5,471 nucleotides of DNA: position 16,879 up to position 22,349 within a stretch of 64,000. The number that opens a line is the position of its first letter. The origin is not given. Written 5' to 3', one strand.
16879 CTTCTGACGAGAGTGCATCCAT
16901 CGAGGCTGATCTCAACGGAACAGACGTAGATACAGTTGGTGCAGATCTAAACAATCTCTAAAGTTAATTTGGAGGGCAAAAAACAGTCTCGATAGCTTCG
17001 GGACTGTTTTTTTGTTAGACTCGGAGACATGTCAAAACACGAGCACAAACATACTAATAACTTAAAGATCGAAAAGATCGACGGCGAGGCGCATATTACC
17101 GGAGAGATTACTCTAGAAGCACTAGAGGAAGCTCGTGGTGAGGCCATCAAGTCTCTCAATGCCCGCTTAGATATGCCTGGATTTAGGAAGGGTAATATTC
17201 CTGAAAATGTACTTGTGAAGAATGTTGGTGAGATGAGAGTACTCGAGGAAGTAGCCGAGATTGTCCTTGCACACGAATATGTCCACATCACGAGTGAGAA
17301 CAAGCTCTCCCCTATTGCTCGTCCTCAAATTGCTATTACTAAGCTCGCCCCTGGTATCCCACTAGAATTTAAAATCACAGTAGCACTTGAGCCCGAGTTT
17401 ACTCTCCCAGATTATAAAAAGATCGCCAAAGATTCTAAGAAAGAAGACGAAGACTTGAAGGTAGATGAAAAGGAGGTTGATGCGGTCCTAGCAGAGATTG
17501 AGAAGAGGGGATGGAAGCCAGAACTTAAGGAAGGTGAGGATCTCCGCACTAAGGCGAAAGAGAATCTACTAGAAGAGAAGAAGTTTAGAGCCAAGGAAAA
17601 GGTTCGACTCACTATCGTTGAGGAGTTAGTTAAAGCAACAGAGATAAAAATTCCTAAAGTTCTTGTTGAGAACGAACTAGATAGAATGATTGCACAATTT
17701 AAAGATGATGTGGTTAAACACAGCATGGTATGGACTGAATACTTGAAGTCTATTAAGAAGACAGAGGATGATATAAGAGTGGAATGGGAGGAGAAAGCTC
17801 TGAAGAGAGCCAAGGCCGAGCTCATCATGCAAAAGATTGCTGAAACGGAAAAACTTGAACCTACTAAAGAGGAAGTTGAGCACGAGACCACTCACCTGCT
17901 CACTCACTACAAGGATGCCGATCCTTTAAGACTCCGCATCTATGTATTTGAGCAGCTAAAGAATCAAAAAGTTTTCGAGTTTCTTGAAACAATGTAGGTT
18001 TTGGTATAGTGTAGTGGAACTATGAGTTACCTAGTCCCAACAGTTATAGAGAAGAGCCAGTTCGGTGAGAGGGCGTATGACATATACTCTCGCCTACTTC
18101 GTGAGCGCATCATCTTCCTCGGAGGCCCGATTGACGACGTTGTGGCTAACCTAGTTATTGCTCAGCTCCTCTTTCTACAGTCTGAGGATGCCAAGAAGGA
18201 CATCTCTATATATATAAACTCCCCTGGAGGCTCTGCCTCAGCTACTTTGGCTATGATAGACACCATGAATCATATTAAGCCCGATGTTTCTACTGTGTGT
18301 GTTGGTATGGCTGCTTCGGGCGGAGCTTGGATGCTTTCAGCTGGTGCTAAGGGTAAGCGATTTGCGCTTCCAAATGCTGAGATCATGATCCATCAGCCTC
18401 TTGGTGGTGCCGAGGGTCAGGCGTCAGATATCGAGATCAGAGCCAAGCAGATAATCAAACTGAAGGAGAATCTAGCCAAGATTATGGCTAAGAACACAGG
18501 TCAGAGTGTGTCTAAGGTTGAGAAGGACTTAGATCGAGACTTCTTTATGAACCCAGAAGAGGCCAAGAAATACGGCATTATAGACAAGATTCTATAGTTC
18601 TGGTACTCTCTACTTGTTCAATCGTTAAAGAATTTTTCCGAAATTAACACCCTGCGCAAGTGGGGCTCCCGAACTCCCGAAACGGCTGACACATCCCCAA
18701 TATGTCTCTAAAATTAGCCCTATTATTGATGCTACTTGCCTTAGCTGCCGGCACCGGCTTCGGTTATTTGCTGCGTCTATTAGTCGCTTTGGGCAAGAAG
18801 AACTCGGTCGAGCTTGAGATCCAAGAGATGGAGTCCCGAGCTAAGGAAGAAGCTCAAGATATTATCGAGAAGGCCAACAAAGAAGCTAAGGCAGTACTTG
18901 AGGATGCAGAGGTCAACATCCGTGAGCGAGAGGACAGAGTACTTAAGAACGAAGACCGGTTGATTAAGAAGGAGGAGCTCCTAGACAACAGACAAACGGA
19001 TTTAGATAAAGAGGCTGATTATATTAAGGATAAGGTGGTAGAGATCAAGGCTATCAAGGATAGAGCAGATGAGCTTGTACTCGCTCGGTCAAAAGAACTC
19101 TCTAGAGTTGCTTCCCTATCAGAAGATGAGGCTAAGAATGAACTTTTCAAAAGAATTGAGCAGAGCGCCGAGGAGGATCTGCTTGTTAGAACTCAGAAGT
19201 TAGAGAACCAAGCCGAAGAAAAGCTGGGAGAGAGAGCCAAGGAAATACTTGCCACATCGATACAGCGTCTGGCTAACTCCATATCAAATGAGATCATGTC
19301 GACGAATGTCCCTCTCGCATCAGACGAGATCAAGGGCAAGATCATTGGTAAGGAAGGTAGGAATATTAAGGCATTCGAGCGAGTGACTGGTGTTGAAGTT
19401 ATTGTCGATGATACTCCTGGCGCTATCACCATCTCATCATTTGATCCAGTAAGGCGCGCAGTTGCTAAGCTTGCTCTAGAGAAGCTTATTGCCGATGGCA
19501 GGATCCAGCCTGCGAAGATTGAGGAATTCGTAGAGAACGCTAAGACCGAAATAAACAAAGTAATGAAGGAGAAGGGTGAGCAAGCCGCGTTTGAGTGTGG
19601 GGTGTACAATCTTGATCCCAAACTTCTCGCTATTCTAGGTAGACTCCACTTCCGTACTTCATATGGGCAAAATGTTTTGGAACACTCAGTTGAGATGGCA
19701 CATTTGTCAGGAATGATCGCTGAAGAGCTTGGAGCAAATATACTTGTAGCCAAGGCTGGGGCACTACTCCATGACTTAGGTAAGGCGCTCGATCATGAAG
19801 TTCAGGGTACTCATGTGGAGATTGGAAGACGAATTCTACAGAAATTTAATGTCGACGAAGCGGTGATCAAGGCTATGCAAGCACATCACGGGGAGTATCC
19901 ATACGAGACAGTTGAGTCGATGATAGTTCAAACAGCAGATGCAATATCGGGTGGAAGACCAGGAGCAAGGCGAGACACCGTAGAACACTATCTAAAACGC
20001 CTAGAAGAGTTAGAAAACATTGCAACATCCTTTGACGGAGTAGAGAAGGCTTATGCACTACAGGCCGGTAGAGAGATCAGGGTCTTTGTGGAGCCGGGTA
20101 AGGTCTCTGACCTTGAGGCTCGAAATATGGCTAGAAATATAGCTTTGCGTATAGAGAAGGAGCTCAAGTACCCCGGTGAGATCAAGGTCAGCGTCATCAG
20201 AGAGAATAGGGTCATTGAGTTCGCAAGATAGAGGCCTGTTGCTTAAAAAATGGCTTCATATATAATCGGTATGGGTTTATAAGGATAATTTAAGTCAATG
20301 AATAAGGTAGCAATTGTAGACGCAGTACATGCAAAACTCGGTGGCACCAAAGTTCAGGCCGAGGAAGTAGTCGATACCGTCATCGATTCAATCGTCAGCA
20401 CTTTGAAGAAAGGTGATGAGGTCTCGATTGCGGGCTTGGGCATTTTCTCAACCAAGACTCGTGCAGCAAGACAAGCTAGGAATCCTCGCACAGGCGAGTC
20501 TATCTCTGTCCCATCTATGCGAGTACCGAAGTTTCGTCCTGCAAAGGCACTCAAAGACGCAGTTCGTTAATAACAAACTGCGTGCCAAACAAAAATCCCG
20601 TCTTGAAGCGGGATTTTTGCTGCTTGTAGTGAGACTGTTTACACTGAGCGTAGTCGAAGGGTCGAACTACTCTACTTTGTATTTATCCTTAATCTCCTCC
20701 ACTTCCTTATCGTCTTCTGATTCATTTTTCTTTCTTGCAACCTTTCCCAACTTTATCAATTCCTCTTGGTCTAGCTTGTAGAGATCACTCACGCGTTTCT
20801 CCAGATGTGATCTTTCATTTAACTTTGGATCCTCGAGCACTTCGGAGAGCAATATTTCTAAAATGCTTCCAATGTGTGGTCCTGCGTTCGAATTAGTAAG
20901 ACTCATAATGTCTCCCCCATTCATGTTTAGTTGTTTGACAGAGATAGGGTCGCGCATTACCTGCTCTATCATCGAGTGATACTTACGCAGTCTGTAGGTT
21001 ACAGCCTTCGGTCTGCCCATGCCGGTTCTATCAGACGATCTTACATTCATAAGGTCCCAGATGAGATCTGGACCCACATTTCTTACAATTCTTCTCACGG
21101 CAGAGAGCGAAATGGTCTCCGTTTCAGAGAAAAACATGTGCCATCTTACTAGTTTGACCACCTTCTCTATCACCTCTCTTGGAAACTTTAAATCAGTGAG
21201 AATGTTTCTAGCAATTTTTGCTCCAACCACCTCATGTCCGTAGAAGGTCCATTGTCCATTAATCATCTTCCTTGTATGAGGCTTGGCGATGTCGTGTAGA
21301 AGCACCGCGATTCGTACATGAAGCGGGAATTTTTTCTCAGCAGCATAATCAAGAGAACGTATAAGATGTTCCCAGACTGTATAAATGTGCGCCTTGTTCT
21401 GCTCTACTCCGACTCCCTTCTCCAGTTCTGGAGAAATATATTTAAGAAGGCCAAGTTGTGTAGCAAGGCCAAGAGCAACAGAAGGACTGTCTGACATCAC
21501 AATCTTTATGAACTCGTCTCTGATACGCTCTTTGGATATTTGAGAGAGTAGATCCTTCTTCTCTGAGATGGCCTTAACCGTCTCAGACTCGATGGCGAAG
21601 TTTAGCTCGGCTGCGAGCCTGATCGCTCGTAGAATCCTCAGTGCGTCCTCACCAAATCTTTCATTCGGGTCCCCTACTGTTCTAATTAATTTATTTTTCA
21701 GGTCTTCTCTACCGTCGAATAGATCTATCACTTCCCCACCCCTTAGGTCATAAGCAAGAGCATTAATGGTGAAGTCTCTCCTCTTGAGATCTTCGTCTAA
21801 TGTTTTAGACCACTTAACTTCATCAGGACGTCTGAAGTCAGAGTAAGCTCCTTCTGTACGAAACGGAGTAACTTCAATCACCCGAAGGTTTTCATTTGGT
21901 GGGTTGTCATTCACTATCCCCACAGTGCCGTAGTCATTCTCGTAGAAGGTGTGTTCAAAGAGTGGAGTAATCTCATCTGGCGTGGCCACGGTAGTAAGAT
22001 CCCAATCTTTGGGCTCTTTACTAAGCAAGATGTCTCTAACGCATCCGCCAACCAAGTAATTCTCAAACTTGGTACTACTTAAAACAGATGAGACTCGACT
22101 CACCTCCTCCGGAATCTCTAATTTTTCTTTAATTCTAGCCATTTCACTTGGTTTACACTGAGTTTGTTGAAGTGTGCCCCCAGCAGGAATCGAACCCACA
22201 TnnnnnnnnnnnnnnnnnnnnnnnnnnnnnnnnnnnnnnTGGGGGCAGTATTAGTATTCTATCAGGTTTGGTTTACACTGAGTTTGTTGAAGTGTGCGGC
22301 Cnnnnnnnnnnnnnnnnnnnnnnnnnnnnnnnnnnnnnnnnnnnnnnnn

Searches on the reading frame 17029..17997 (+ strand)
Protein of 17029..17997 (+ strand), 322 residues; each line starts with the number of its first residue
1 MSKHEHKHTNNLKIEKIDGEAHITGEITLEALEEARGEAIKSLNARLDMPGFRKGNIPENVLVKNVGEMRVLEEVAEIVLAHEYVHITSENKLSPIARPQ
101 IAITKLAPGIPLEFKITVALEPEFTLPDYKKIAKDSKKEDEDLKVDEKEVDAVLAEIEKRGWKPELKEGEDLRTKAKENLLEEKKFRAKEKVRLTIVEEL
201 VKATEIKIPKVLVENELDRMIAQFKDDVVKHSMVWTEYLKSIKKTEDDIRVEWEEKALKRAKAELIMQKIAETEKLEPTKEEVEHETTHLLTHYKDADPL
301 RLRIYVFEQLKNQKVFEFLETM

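Call 103: search_protein_families(library=pfam, proteins=[window:17029-17997:+], max_evalue=0.001)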
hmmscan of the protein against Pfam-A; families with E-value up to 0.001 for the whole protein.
window:17029-17997:+ (322 aa): 2 families
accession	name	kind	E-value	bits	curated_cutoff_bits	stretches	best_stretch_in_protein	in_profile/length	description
PF05697.18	Trigger_N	-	1.3e-28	100.5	22.2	1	11-156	2-143/144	Bacterial trigger factor protein (TF)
PF05698.19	Trigger_C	-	2.2e-23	83.6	22.7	1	170-306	3-138/162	Bacterial trigger factor protein (TF) C-terminus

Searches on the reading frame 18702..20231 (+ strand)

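Call 103: search_protein_families(library=pfam, proteins=[window:18702-20231:+], max_evalue=0.001)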
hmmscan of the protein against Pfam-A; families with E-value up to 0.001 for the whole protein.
window:18702-20231:+ (509 aa): 4 families
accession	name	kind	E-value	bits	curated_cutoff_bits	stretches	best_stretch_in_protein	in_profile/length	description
PF12072.13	RNase_Y_N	-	2.9e-22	79.5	32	1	7-192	3-199/201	RNase Y N-terminal region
PF01966.28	HD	-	1.8e-18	67.4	22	1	325-416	1-114/116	HD domain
PF00013.35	KH_1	-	5e-07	29.8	21.5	1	210-256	10-61/66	KH domain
PF08668.18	HDOD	-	0.00011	22.3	22.9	0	324-362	94-133/196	HDOD domain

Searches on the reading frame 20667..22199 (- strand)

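Call 103: search_protein_families(library=pfam, proteins=[window:20667-22199:-], max_evalue=0.001)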
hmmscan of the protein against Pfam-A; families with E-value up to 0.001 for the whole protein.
window:20667-22199:- (510 aa): 4 families
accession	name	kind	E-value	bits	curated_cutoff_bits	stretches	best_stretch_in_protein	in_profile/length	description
PF01743.26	PolyA_pol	-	3.8e-36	124.7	23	1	48-173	2-126/126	Poly A polymerase head domain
PF12627.12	PolyA_pol_RNAbd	-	6.2e-18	64.8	22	1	200-260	1-61/64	Probable RNA and SrmB- binding site of polymerase A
PF01966.28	HD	-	3e-11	44.1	22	1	276-361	2-92/116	HD domain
PF13735.12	tRNA_NucTran2_2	-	1.1e-09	38.9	27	1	328-468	22-147/149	tRNA nucleotidyltransferase domain 2 putative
